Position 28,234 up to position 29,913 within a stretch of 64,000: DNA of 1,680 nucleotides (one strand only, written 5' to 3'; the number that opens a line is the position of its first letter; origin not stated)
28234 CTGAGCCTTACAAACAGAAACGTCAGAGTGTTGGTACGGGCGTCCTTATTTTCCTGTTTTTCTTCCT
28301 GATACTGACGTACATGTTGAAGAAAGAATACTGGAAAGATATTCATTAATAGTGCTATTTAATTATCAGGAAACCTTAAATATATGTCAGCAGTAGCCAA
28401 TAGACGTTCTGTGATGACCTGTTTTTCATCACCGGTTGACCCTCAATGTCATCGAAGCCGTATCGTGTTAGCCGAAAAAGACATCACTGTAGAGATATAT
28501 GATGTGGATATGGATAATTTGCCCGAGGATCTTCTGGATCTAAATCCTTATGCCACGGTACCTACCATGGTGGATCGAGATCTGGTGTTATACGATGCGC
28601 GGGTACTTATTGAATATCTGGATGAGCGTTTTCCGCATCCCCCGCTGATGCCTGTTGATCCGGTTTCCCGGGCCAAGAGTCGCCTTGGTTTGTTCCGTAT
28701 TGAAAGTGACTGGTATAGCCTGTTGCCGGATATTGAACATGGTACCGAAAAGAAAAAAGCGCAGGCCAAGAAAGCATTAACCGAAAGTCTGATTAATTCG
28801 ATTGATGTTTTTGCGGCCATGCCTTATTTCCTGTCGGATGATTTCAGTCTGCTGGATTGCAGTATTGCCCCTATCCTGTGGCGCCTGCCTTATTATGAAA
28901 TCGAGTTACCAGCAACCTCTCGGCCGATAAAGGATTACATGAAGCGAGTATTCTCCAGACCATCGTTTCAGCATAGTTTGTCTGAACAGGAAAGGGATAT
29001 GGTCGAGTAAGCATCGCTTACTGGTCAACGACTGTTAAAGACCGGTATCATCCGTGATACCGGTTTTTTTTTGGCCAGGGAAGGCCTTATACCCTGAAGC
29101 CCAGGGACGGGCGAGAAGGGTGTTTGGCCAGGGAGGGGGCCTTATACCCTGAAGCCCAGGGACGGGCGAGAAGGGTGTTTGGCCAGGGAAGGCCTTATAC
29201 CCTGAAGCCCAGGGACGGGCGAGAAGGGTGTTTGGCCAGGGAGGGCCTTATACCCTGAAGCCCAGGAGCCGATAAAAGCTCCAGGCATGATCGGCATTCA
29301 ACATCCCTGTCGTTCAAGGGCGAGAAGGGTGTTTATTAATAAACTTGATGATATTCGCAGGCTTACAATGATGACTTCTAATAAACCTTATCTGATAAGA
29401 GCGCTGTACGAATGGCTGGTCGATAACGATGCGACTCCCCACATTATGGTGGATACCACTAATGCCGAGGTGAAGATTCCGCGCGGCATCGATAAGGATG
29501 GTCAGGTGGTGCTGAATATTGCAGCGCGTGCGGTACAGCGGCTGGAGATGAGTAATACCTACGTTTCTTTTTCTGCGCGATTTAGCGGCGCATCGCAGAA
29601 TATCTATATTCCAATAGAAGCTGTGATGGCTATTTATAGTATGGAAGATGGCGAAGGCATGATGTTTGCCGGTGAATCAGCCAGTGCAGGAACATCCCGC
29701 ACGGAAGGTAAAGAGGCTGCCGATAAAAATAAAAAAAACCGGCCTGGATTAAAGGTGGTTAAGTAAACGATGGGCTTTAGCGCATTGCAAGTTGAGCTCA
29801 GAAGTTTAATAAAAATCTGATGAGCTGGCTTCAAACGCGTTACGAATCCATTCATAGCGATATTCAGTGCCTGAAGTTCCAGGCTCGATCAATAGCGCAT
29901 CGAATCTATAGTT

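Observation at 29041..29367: Array of 53-55 bp GC-rich tandem repeats with mutually exclusive hairpins expanding the sspA-sspB intergenic region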

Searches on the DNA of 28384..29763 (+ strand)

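Call 26: build_rna_model(alignment_id=A1, structure=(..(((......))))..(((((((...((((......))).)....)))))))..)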
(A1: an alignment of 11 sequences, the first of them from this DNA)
Model R1 built from alignment A1 (11 sequences, 56 columns); structure: as given.
model positions 53; base pairs 15; branch points 1; effective number of sequences 3.34; information 1.047 bits per position. Calibrated on 0.2 Mb of random sequence (short: E-values are rough).
structure used (alignment columns):
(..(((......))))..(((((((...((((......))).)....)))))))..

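Call 28: search_with_rna_model(model_id=R1, sources=[window, L090, L091, L092, L093, L010, L011, L012, L013, L014, L015, L016, L017, L018, L019, L020, L021, L022, L023, L024, L025, L026, L027, L028, L029, L030, L031, L032, L033, L034, L035, L036, L037, L038, L039, L040, L041, L042, L043, L044, L045, L046, L047, L048, L049, L050, L051, L052, L053, L054, L055, L056, L057, L058, L059, L060, L061, L062, L063, L064, L065, L066, L067, L068, L069, L070, L071, L072, L073, L074, L075, L076, L077, L078, L079, L080, L081, L082, L083, L084, L085, L086, L087, L088, L089], max_evalue=1)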
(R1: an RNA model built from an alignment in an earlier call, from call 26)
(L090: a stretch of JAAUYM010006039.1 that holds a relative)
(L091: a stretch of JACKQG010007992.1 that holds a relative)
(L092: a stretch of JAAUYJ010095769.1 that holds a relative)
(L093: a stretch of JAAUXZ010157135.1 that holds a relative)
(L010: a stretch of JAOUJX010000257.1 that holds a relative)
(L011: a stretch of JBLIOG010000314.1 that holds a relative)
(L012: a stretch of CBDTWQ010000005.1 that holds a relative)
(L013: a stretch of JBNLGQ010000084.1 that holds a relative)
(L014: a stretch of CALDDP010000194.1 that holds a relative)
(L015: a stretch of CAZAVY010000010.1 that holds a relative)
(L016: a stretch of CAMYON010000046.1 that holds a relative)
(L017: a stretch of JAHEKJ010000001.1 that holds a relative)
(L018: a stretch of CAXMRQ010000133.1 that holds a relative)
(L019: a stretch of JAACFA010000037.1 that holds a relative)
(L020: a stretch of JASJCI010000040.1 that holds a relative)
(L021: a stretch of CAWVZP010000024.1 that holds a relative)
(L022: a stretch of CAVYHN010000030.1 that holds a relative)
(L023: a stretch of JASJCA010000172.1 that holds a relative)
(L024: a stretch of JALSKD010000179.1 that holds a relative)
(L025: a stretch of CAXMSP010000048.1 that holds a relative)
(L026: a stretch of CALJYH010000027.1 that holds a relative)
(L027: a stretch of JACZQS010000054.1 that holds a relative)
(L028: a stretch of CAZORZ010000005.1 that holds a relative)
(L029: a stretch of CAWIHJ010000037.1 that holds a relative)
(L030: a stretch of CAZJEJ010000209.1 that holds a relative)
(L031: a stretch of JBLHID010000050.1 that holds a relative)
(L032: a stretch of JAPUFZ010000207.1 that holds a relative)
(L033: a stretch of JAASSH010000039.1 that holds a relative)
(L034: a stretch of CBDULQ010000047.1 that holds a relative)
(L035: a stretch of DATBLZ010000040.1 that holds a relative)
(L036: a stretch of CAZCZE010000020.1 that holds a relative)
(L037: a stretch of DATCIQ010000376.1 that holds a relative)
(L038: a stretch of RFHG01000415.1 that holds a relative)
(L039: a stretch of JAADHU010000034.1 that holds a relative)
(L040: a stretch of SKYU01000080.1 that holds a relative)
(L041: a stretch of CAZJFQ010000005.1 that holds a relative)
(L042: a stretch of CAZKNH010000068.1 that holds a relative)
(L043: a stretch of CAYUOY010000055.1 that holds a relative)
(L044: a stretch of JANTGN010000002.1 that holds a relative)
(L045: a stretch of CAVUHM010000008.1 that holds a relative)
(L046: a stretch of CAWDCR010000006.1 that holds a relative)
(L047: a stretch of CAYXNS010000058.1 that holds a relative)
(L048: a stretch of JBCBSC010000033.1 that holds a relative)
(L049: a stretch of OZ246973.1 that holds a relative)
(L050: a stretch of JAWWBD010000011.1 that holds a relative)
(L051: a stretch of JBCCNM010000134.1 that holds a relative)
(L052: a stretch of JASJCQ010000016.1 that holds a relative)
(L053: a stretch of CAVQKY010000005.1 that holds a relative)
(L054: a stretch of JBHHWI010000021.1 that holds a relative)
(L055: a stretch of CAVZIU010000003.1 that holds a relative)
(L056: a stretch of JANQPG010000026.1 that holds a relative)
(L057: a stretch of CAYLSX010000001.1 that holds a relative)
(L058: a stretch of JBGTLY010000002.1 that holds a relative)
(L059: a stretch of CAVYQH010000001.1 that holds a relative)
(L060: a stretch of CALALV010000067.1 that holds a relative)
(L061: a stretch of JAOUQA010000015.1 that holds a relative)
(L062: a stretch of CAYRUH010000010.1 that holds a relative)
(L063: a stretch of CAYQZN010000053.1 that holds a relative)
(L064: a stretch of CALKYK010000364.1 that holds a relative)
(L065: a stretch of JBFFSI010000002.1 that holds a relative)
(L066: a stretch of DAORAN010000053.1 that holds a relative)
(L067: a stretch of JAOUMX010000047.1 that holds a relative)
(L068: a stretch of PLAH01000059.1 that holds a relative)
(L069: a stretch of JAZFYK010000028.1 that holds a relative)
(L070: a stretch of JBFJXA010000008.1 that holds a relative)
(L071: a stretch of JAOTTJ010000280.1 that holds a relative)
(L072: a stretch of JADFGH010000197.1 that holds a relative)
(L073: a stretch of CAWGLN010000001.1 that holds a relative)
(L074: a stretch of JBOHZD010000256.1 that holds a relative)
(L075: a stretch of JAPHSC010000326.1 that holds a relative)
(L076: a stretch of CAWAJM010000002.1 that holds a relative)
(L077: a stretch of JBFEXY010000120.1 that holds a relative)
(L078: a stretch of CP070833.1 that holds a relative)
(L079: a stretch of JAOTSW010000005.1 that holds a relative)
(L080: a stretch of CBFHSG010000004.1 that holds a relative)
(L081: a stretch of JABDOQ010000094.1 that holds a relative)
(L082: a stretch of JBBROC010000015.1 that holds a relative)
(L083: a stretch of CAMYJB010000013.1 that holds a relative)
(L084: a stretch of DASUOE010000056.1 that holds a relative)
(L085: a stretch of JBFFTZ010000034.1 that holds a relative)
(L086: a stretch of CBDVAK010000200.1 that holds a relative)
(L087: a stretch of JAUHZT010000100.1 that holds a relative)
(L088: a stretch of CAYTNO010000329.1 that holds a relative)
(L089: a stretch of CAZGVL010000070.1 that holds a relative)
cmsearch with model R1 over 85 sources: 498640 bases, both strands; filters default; matches with E-value up to 1: 18.
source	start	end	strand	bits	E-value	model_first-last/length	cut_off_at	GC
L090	477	529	-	84.2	4.6e-20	1-53/53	no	0.62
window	29073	29125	+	83.6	6.6e-20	1-53/53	no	0.62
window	29181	29233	+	83.6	6.6e-20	1-53/53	no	0.62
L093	4758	4810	-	82.4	1.5e-19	1-53/53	no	0.58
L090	424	476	-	82.1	1.7e-19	1-53/53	no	0.64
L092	839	891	-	81.8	2.1e-19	1-53/53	no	0.58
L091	15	67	+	80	6.3e-19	1-53/53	no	0.58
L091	68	121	+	74.7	1.8e-17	1-53/53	no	0.59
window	29126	29180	+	74.6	2e-17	1-53/53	no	0.65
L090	371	423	-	73.7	3.3e-17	1-53/53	no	0.66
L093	4705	4757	-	70.1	3.3e-16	1-53/53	no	0.6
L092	787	838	-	67.4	1.8e-15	1-53/53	no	0.65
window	29234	29334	+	64.5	1.1e-14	1-53/53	no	0.56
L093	4604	4658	-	30.9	1.6e-05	1-53/53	no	0.53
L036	3582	3596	+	14.2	0.57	27-41/53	no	0.67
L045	3617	3631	-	14.2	0.57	27-41/53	no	0.67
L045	3760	3774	+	14.2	0.57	27-41/53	no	0.67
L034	2430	2444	+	13.9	0.66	27-41/53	no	0.73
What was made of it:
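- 29073..29125 (+): Short unit 1. Hairpin 1 is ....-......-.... (29073-29086). Then come the CUUAU linker, the outer stem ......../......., and the inner hairpin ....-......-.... (29099-29112). Covariance model R1 83.6 bits, E 7e-20 (call 28).
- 29126..29180 (+): Short unit 2 (55 nt). Loop 1 is enlarged to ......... R1 74.6 bits (call 28).
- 29234..29334 (+): Long unit (101 nt). Hairpin 1 is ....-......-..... The outer and inner stems are kept. Loop 2 is replaced by a 51-nt insert (29267-29317) that carries a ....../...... stem. R1 64.5 bits over 29234-29334 (call 28).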

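Call 29: search_rna_families(source=window, start=28950, end=29450, threshold=evalue, max_evalue=10, show_alignments=3)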
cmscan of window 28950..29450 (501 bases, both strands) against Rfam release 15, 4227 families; matches with E-value up to 10: 3.
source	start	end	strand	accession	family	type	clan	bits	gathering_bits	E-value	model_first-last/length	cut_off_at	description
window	29000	29074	+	RF02056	STnc390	Gene; sRNA;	-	15.9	50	1.3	1-60/60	no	Salmonella sRNA STnc390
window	29335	29387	+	RF01734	Fluoride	Cis-reg; riboswitch;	-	11.6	34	2.1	1-64/64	no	Fluoride riboswitch aptamer (crcB RNA motif)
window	29333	29396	-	RF00064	HgcG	Gene; snRNA; snoRNA; HACA-box;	-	9.1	77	3.4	1-276/276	no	HgcG RNA (Pab40)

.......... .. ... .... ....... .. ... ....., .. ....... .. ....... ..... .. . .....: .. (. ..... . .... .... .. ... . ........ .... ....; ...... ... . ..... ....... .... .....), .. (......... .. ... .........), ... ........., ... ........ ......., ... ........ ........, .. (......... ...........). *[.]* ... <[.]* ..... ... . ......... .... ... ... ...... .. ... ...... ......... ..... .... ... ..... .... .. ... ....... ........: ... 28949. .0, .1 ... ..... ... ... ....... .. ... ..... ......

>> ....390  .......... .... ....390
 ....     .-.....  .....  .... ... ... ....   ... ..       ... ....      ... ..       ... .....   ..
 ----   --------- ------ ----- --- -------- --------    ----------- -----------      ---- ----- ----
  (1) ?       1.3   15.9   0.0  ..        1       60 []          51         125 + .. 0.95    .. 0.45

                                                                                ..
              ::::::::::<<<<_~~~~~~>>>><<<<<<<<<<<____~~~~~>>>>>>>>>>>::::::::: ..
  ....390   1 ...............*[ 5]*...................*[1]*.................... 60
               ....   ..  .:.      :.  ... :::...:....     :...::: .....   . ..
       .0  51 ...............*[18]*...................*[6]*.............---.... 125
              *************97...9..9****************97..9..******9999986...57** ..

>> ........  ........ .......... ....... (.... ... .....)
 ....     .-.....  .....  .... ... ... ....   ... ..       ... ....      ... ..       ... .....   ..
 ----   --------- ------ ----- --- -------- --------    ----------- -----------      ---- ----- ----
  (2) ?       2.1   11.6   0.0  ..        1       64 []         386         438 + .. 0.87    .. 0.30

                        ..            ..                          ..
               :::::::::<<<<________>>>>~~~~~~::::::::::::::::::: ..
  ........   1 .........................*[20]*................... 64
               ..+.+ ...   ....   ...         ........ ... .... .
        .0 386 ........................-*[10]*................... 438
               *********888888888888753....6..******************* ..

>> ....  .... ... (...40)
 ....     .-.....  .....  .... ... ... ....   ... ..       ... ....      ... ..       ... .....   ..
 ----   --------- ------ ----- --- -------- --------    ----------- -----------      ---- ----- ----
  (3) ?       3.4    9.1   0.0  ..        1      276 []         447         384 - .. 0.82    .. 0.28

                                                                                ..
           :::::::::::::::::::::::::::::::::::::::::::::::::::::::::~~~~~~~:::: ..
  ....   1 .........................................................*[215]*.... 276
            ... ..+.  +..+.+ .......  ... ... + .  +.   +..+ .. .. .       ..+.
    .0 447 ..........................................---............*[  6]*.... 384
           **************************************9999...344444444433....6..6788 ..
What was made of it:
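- On CsrB/Rsm-type CsrA-sequestering RNA: No Rfam hit on the array at E<=10 (call 29).
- On TwoAYGGAY RNA (RF01731): No hit on the window array (call 29).
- No Rfam Csr/Rsm model matches the window array even at E<=10 (call 29).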

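Call 48: search_with_rna_model(model_id=R1, sources=[L090, L091, L092, L093, L094, L096, L097, L098, L101, L102, L103, L104, L002], max_evalue=1, filters=off, make_alignment=true)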
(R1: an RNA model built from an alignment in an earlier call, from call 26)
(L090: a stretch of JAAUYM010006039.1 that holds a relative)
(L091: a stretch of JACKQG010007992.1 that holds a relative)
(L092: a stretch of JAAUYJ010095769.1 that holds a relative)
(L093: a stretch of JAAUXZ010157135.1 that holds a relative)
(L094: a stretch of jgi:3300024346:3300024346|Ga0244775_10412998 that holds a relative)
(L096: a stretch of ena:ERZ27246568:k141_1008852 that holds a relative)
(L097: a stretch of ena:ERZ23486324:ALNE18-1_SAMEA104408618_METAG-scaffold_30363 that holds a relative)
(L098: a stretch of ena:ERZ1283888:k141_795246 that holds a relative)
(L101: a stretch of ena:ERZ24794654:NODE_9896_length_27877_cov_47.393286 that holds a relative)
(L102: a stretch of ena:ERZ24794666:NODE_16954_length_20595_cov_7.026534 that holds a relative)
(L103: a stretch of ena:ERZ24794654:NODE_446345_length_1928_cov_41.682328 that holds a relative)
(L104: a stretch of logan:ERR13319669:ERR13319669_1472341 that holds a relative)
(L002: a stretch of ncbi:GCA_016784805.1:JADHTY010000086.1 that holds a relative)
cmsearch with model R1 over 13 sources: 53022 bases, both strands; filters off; matches with E-value up to 1: 39.
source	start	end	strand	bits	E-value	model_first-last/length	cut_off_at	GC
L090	477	529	-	84.2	4.9e-21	1-53/53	no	0.62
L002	3690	3742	+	83.6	7.1e-21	1-53/53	no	0.62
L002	3798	3850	+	83.6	7.1e-21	1-53/53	no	0.62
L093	4758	4810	-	82.4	1.6e-20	1-53/53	no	0.58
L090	424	476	-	82.1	1.9e-20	1-53/53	no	0.64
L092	839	891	-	81.8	2.2e-20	1-53/53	no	0.58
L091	15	67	+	80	6.8e-20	1-53/53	no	0.58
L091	68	121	+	74.7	1.9e-18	1-53/53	no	0.59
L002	3743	3797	+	74.5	2.1e-18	1-53/53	no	0.65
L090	371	423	-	73.7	3.5e-18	1-53/53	no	0.66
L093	4705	4757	-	70.1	3.5e-17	1-53/53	no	0.6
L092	787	838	-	67.4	1.9e-16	1-53/53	no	0.65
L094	73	128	+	54.3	6.7e-13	1-53/53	no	0.57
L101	1669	1720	+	52.9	1.6e-12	1-53/53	no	0.63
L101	1721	1772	+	52.9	1.6e-12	1-53/53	no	0.63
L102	51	102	+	52.9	1.6e-12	1-53/53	no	0.63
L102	103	154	+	52.9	1.6e-12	1-53/53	no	0.63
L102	155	206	+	52.9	1.6e-12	1-53/53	no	0.63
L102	207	258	+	52.9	1.6e-12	1-53/53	no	0.63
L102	259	310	+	52.9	1.6e-12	1-53/53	no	0.63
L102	311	362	+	52.9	1.6e-12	1-53/53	no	0.63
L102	363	414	+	52.9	1.6e-12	1-53/53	no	0.63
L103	3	54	+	52.9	1.6e-12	1-53/53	no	0.63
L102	1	50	+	40.9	3.1e-09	1-53/53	no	0.62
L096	43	96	+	36.7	4.4e-08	1-53/53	no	0.57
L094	192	245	+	31.6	1.1e-06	1-53/53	no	0.56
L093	4604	4658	-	30.9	1.7e-06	1-53/53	no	0.53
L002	3851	3916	+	27.3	1.6e-05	1-53/53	no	0.59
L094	35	70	+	23.9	0.00013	17-51/53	no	0.61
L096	11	37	+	16.1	0.018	21-47/53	no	0.63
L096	4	59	-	15.2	0.031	1-53/53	no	0.57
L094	166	183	+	14.4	0.053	27-44/53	no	0.67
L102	415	465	+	13.7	0.082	1-53/53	no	0.57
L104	26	76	+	13.7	0.082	1-53/53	no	0.57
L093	4669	4704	-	12.1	0.22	1-53/53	no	0.5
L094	33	89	-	11.1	0.41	1-53/53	no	0.61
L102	955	1011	+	10.4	0.64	1-53/53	no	0.49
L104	566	622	+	10.4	0.64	1-53/53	no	0.49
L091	785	835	+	10.3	0.68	1-53/53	no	0.61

Alignment A2: 39 matches aligned to the model, 105 columns, each read 5' to 3' on its own strand. Consensus structure (alignment columns), stored with it:
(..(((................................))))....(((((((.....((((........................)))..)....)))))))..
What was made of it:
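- At least 8 identical copies in L102 (call 48).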

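Call 59: search_dna_similar(query=window:29041-29340:+, collection=plasmids, mode=distant, max_evalue=0.01, max_rows=10)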
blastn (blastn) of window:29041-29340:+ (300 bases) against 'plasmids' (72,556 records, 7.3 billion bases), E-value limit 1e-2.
No match.

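Call 60: search_dna_similar(query=window:29041-29340:+, collection=phages, mode=distant, max_evalue=0.01, max_rows=10)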
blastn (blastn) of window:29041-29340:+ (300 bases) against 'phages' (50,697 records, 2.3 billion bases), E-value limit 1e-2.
No match.
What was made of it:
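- Tried and rejected: No match (calls 59, 60).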
